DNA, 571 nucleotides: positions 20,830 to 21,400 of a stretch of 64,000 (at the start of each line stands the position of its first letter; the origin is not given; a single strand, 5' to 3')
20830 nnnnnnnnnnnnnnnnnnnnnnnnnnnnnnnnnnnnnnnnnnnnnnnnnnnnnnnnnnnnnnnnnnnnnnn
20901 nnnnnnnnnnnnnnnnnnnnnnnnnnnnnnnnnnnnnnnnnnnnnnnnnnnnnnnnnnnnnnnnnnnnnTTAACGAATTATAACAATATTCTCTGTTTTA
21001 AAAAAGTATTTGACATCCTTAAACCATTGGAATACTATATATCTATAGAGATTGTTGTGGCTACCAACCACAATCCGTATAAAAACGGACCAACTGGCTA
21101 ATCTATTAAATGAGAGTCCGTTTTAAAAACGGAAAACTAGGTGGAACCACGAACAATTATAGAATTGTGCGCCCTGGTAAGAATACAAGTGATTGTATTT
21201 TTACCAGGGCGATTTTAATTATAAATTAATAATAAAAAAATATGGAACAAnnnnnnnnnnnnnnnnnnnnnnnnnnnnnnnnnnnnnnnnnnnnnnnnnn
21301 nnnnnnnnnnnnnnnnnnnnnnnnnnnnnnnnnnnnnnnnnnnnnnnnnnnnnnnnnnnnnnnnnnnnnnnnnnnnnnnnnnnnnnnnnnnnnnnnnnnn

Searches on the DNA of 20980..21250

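Call 94: search_rna_families(source=window, start=20980, end=21250, threshold=evalue, max_evalue=1, show_alignments=1)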
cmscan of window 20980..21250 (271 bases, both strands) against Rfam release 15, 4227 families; matches with E-value up to 1: 6.
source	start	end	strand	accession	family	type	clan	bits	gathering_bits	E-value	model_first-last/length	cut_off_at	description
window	20984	21179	+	RF00230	T-box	Cis-reg; leader;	-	34.9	93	1.9e-06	1-219/219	no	T-box leader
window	21159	21218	+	RF00980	mir-643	Gene; miRNA;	-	22.6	65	0.015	1-85/85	no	mir-643 microRNA precursor family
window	21148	21250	+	RF01589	plasmodium_snoR11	Gene; snRNA; snoRNA; HACA-box;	-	21.6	80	0.33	1-101/207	3'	small nucleolar RNA snoR11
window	21114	21188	+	RF02643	Spy491738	Gene; sRNA;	-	20.7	91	0.4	1-85/85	no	S. pyogenes small RNA Spy491738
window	21165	21218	+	RF03464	mir-465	Gene; miRNA;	CL00136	17.5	65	0.53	1-79/79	no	mir-465 microRNA precursor family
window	21170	21232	-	RF02583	Teg23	Gene; sRNA;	-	14.4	166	0.29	52-119/433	no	S. aureus Teg23 small RNA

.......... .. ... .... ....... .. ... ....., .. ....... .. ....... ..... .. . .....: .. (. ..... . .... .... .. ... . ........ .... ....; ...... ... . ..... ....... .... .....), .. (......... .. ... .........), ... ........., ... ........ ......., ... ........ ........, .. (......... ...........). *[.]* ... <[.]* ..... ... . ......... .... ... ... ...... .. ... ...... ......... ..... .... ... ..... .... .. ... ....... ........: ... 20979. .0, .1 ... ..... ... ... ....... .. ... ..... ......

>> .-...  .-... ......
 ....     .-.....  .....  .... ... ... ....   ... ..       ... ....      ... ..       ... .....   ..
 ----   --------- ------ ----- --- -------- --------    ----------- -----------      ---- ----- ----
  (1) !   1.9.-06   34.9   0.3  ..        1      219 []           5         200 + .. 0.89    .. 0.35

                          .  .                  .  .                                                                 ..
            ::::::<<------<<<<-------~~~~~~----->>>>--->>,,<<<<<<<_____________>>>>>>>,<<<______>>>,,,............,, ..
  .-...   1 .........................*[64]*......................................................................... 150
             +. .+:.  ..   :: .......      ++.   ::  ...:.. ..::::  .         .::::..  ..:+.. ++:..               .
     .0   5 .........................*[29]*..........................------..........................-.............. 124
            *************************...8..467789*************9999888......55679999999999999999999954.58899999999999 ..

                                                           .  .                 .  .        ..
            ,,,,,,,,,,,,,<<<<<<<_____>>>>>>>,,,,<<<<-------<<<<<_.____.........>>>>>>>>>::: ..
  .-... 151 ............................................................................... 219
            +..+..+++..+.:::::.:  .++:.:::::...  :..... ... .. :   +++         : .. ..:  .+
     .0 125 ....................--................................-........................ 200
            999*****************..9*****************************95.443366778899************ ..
